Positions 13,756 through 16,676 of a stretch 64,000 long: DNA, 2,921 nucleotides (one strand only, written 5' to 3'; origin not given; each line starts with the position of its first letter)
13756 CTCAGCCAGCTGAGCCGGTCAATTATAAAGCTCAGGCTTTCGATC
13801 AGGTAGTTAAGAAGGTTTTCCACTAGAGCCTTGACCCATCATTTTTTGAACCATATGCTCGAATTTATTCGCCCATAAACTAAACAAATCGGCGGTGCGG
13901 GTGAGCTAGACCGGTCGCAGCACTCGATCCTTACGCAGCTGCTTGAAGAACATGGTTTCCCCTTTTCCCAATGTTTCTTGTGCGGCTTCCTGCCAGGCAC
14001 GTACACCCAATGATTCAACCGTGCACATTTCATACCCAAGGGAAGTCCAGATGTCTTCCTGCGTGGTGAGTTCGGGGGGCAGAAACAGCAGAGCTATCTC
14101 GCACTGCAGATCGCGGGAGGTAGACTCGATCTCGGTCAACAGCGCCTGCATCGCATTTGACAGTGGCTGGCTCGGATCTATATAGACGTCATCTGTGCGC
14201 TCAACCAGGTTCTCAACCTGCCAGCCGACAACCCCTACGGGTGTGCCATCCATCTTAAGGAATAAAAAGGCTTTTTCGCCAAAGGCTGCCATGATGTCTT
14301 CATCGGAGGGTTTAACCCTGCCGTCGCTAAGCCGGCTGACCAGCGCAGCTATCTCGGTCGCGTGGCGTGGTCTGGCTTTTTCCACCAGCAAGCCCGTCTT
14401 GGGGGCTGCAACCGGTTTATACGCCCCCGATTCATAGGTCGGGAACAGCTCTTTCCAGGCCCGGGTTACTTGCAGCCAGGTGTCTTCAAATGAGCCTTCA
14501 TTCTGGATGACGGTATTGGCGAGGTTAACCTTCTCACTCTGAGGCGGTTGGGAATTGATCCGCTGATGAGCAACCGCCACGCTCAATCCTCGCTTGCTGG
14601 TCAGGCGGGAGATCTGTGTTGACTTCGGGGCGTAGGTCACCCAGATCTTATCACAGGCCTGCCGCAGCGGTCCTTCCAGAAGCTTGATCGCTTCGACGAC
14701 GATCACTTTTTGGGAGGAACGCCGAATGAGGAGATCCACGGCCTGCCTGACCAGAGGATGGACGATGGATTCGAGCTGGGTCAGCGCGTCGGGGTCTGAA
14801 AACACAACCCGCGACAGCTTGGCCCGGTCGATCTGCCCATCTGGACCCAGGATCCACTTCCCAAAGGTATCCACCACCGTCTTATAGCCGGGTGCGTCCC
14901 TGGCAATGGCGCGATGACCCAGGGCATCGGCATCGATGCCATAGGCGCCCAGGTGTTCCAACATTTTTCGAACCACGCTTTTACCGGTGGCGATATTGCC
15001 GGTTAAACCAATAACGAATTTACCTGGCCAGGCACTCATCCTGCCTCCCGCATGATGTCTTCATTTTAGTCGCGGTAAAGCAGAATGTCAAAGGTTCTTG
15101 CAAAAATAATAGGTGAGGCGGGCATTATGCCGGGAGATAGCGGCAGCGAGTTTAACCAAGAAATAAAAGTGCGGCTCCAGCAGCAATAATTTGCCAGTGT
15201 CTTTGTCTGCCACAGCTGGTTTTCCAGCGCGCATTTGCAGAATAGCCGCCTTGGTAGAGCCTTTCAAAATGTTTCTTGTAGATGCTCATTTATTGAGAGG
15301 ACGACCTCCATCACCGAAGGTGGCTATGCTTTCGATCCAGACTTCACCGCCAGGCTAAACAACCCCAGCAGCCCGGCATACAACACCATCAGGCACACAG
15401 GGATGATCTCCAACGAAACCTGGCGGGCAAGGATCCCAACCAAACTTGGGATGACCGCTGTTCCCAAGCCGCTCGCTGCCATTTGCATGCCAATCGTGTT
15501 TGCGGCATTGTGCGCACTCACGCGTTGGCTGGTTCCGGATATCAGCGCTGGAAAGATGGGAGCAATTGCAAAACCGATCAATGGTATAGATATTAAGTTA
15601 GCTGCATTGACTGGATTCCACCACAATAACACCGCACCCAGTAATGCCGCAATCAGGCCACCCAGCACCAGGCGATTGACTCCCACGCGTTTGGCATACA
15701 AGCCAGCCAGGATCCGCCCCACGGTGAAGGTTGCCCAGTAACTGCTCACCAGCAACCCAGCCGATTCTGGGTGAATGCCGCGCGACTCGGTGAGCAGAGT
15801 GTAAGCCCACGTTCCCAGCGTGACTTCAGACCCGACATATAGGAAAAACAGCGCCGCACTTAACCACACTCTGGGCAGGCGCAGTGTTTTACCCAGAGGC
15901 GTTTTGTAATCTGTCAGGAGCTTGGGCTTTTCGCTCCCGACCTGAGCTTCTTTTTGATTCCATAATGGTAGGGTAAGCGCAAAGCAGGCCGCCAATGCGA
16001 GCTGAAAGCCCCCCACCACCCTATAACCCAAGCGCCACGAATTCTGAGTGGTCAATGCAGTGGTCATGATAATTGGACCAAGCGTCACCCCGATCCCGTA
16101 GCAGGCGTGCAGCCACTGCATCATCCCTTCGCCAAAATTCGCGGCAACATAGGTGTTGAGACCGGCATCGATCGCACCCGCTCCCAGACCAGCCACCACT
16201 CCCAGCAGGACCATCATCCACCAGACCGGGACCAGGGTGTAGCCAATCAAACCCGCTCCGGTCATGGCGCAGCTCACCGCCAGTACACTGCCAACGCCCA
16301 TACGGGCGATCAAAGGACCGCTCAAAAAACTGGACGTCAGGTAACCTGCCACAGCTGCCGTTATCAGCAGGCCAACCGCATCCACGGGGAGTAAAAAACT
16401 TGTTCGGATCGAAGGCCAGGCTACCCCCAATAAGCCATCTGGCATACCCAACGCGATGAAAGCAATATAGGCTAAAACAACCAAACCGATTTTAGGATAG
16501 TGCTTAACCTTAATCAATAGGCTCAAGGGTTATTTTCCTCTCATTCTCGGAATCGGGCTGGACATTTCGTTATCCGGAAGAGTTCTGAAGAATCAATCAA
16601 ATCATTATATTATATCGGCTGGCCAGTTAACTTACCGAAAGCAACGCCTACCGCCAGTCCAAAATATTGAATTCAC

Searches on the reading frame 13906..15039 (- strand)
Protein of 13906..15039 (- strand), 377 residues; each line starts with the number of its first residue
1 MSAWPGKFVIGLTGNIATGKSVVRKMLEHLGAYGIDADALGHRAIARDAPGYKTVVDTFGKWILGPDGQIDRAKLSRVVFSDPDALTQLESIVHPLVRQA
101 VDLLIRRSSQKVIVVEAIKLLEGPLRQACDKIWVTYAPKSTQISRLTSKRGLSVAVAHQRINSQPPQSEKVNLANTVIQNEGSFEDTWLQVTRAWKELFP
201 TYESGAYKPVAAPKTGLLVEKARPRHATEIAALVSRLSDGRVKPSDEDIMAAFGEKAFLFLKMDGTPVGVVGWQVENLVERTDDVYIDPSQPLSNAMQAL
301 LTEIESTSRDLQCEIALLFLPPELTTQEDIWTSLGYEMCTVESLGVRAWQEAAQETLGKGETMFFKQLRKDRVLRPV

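Call 76: search_protein_families(library=pfam, proteins=[window:13906-15039:-], max_evalue=0.00001)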
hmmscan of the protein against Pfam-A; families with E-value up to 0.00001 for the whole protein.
window:13906-15039:- (377 aa): 1 family
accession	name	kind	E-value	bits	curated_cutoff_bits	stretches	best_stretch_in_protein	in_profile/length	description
PF01121.26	CoaE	-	2.9e-44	151.3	27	1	9-185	2-179/180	Dephospho-CoA kinase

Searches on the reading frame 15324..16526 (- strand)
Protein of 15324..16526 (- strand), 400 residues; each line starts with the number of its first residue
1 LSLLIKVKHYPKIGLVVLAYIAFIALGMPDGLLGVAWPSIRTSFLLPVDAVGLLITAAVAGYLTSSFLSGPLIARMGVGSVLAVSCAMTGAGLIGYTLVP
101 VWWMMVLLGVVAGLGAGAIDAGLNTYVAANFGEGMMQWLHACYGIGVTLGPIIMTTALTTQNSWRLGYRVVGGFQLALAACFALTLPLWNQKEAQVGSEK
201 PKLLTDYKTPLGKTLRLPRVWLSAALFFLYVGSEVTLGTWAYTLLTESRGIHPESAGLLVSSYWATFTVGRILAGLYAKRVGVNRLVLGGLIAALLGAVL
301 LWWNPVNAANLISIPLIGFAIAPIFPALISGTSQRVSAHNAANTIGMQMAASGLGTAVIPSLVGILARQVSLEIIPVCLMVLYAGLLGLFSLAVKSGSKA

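Call 76: search_protein_families(library=pfam, proteins=[window:15324-16526:-], max_evalue=0.00001)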
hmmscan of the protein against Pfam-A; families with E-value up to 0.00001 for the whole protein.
window:15324-16526:- (400 aa): 1 family
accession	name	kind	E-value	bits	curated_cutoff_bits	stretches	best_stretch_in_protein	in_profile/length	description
PF07690.21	MFS_1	-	9.2e-42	143.6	33.4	2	20-360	2-347/347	Major Facilitator Superfamily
